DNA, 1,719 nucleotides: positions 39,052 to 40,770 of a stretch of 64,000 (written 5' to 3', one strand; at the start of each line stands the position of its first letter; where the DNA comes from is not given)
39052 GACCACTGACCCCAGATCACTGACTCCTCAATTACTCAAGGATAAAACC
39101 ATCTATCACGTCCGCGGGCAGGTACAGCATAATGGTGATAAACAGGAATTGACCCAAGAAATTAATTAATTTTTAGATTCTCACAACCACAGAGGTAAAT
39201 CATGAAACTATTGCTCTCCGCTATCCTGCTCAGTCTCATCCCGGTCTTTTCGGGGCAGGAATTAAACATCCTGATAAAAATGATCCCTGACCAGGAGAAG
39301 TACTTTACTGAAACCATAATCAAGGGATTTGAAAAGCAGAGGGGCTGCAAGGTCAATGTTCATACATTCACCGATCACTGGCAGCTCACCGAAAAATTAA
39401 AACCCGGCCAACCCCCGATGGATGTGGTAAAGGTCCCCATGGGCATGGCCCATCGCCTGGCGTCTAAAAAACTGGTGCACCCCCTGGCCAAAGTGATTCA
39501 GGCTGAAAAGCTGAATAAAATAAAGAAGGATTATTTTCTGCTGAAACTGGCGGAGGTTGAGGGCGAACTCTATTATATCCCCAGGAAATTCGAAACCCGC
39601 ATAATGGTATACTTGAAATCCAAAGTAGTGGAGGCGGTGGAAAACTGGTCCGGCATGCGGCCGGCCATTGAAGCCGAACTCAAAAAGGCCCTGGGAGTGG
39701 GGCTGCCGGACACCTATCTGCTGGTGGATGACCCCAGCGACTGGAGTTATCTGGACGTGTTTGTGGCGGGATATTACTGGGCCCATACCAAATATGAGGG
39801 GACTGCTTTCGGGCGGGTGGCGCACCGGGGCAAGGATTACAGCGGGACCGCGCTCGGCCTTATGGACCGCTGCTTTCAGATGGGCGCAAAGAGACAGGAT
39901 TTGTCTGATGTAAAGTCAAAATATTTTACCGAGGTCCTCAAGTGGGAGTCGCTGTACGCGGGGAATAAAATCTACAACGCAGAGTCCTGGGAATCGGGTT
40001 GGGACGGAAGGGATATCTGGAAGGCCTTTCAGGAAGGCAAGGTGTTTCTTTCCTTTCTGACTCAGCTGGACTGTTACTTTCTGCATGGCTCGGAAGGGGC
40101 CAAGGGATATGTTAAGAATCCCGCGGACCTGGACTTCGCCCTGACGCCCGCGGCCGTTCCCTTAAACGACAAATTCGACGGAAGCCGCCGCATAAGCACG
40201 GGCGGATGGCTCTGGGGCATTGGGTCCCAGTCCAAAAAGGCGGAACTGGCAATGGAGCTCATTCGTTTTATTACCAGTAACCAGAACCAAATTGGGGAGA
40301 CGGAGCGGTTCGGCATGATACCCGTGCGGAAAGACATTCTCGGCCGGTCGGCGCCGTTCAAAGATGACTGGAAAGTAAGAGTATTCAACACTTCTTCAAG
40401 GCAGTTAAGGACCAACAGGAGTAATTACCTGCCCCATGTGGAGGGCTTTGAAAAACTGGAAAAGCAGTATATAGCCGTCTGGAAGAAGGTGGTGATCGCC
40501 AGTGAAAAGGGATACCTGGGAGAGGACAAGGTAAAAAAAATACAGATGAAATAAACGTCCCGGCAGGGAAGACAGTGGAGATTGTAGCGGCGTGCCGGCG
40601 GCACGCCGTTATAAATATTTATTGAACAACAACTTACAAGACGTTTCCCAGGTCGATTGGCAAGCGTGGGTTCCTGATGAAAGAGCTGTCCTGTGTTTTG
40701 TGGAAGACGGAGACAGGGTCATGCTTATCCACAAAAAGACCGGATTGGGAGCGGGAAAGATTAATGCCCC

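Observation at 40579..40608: Conserved palindrome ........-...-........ recurring immediately downstream of gene ends (8101-8132, 38913-38937, 40579-40608, 52859-52888, 57455-57484)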

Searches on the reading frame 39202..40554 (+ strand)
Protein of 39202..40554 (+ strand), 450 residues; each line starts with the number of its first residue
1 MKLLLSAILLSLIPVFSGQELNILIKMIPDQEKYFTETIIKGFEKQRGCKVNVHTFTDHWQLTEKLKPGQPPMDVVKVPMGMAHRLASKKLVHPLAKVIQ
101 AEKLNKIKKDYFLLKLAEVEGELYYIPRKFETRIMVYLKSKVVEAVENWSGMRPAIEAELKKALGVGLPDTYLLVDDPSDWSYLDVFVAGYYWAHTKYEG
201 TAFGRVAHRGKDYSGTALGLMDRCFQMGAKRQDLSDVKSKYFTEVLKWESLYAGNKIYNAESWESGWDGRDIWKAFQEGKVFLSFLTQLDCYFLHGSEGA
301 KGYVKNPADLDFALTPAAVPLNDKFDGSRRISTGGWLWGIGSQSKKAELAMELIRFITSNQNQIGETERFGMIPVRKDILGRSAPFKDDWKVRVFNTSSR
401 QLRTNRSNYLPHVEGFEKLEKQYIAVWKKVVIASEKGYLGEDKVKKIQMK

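Call 14: search_protein_families(library=pfam, proteins=[window:39202-40554:+])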
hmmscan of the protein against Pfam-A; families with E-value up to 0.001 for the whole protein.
window:39202-40554:+ (450 aa): 2 families
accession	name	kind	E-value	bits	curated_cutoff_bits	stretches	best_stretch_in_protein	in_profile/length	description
PF13416.11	SBP_bac_8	-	2.3e-19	70.7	27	1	39-392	2-277/279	Bacterial extracellular solute-binding protein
PF01547.30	SBP_bac_1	-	1.5e-10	42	26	1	33-363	6-306/307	Bacterial extracellular solute-binding protein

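Call 17: find_encoding_contigs(protein=window:39202-40554:+, flank=10000, max_places=10)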
Protein window:39202-40554:+ (450 aa): no gene with exactly this product is on record in the collection.

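Call 18: find_homologous_proteins(query=window:39202-40554:+, max_evalue=1e-30)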
Query window:39202-40554:+ (450 aa): 288 proteins with E <= 1e-30 among 6494 candidates; the best 120 are listed.
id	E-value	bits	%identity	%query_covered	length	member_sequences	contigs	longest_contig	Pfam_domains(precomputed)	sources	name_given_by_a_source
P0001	0.0e+0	1034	100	100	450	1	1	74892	PF13416.12,PF01547.31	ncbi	ncbi:extracellular solute-binding protein [Fibrobacterota bacterium]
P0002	8.5e-149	514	52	100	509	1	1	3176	PF13416.12,PF01547.31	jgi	-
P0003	2.3e-147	509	53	100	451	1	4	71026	PF13416.12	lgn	-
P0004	3.4e-146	505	53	96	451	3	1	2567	PF13416.12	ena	-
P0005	5.5e-146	505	51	99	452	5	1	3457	PF13416.12,PF01547.31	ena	-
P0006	3.6e-145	502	55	91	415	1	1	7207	PF13416.12,PF01547.31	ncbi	ncbi:extracellular solute-binding protein, partial [Fibrobacterota bacterium]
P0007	3.7e-145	502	51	95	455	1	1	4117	PF13416.12,PF01547.31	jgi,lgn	-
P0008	4.4e-145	502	50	98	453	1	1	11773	PF13416.12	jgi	jgi:ABC-type glycerol-3-phosphate transport system substrate-binding protein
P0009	1.7e-141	490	49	99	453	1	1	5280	PF13416.12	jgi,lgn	-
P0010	1.2e-139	484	50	95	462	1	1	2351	PF13416.12,PF01547.31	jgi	jgi:ABC-type glycerol-3-phosphate transport system substrate-binding protein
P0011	4.2e-118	413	46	95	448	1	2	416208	PF13416.12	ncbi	-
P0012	8.2e-113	395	42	97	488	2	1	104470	PF13416.12,PF01547.31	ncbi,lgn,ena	-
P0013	4.5e-110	386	43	95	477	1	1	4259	PF13416.12,PF01547.31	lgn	-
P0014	1.3e-107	378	41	96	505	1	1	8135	PF13416.12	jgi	jgi:ABC-type glycerol-3-phosphate transport system substrate-binding protein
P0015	3.5e-107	377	41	92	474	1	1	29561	PF13416.12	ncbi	-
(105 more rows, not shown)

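Call 19: find_encoding_contigs(protein=P0001, flank=10000, max_places=5)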
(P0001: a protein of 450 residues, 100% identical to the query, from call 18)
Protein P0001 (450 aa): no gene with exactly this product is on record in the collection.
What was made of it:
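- On GTAG-tagged REP superfamily: The MAG is not in the gene-position index (calls 17, 19).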

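Call 23: find_encoding_contigs(protein=P0003, flank=10000, max_places=4)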
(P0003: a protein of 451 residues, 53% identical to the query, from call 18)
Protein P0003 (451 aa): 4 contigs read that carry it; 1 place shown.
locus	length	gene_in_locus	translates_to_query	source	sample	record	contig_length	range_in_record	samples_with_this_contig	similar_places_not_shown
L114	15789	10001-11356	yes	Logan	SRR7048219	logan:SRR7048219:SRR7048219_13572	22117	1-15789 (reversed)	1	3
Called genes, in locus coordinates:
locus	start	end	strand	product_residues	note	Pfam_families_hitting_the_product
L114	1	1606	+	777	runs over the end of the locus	PF05922:Inhibitor_I9 (weak), PF00082:Peptidase_S8, PF07705:CARDB (weak)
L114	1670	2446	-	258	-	PF08889:WbqC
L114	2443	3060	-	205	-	PF02585:PIG-L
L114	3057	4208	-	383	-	PF01041:DegT_DnrJ_EryC1, PF00155:Aminotran_1_2 (weak), PF01212:Beta_elim_lyase (weak)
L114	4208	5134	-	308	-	PF01073:3Beta_HSD, PF01370:Epimerase, PF02719:Polysacc_synt_2, PF04321:RmlD_sub_bind, PF05368:NmrA (faint), PF07993:NAD_binding_4 (faint), PF13460:NAD_binding_10, PF16363:GDP_Man_Dehyd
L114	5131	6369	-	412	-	PF00174:Oxidored_molyb, PF03404:Mo-co_dimer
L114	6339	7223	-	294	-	-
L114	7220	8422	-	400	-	PF13439:Glyco_transf_4, PF13579:Glyco_trans_4_4 (weak), PF00534:Glycos_transf_1, PF13692:Glyco_trans_1_4, PF20706:GT4-conflict (weak)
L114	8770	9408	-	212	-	PF04055:Radical_SAM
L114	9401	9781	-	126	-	PF01242:PTPS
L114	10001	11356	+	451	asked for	PF13416:SBP_bac_8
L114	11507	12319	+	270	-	-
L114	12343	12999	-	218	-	-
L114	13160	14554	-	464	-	PF00890:FAD_binding_2 (faint), PF01134:GIDA (weak), PF03486:HI0933_like (faint), PF07992:Pyr_redox_2, PF13738:Pyr_redox_3 (faint), PF00070:Pyr_redox, PF02852:Pyr_redox_dim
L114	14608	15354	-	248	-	PF03009:GDPD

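Call 24: find_encoding_contigs(protein=P0011, flank=10000, max_places=2)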
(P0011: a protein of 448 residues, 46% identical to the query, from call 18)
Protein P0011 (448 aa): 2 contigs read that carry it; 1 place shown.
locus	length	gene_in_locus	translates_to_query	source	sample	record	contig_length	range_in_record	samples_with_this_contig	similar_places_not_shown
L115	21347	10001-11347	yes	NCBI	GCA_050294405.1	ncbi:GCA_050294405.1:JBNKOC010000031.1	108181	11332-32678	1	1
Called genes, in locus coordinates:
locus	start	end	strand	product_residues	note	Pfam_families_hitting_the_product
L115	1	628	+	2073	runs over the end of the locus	PF19077:Big_13 (faint), PF10102:DUF2341, PF13385:Laminin_G_3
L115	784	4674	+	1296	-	PF13860:FlgD_ig (weak)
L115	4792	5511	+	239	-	PF03412:Peptidase_C39 (faint), PF13529:Peptidase_C39_2, PF09778:Guanylate_cyc_2 (weak)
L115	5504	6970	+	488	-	PF14401:RLAN, PF02222:ATP-grasp (faint), PF02655:ATP-grasp_3 (weak), PF07478:Dala_Dala_lig_C (weak), PF08443:RimK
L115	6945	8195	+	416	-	PF04107:GCS2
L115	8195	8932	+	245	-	PF05013:FGase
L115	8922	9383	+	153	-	-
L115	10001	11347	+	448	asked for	PF13416:SBP_bac_8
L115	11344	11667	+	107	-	PF01740:STAS, PF13466:STAS_2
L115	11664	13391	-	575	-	PF00924:MS_channel_2nd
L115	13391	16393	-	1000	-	-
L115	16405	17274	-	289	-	PF21088:MS_channel_1st (weak), PF00924:MS_channel_2nd, PF21082:MS_channel_3rd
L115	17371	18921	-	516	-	PF00989:PAS (faint), PF08448:PAS_4 (weak), PF13426:PAS_9 (weak), PF00512:HisKA, PF02518:HATPase_c, PF00072:Response_reg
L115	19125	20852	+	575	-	PF00072:Response_reg, PF00990:GGDEF, PF00563:EAL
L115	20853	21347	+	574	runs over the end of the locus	PF00072:Response_reg (weak), PF00990:GGDEF, PF00563:EAL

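Call 46: find_encoding_contigs(protein=P0006, flank=10000, max_places=3)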
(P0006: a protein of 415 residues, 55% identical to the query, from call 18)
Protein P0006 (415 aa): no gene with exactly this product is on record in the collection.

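Call 68: list_cluster_members(proteins=[P0001, P0121])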
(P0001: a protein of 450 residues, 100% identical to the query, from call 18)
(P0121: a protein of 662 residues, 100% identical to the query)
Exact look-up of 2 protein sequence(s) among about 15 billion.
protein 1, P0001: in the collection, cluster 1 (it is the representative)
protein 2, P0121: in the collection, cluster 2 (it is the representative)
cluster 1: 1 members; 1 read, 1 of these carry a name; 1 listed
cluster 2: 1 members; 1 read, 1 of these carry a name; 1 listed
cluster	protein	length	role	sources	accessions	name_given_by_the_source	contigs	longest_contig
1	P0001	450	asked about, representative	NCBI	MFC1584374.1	extracellular solute-binding protein [Fibrobacterota bacterium]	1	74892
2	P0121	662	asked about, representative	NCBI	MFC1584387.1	DUF4954 family protein [Fibrobacterota bacterium]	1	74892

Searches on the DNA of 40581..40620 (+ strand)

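Call 64: build_rna_model(alignment_id=A2, structure=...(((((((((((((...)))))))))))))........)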
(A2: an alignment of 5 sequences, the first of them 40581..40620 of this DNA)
Model R1 built from alignment A2 (5 sequences, 40 columns); structure: as given.
model positions 40; base pairs 13; branch points 0; effective number of sequences 5; information 0.935 bits per position. Calibrated on 0.2 Mb of random sequence (short: E-values are rough).
structure used (alignment columns):
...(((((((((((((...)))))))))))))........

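Call 65: search_with_rna_model(model_id=R1, source=window, filters=off, max_evalue=10, show_alignments=0)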
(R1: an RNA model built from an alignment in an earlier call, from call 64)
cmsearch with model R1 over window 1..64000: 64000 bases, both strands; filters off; matches with E-value up to 10: 15.
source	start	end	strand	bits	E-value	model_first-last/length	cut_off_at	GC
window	52852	52891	-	55.2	3.8e-14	1-40/40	no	0.55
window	40581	40620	+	53.9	9.8e-14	1-40/40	no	0.52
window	57455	57494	+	51.4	6.3e-13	1-40/40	no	0.45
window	38907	38946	+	44.4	9.7e-11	1-40/40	no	0.55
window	52857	52896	+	43.9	1.3e-10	1-40/40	no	0.57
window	8092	8131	+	43.4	1.9e-10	1-40/40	no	0.62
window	57450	57489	-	39.2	4.2e-09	1-40/40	no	0.47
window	40576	40615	-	36.8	2.2e-08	1-40/40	no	0.6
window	8088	8126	-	28.8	7.2e-06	1-40/40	no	0.56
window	38902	38941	-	28.4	9.6e-06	1-40/40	no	0.55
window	20944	20984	+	12.4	1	1-40/40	no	0.54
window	22368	22407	+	11.6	1.9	1-40/40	no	0.57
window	1015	1038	-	10.6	3.9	1-40/40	no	0.25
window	8210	8255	+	9.7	7.1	1-40/40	no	0.43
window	62022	62053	-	9.7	7.2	1-40/40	no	0.47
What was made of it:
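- On GTAG-tagged REP superfamily: All five are singletons, 1.6-31 kb apart (call 65).
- Checked: The next hit has E about 1 (call 65).
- The covariance model recovers only these five, at E <= 2e-10 (call 65).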
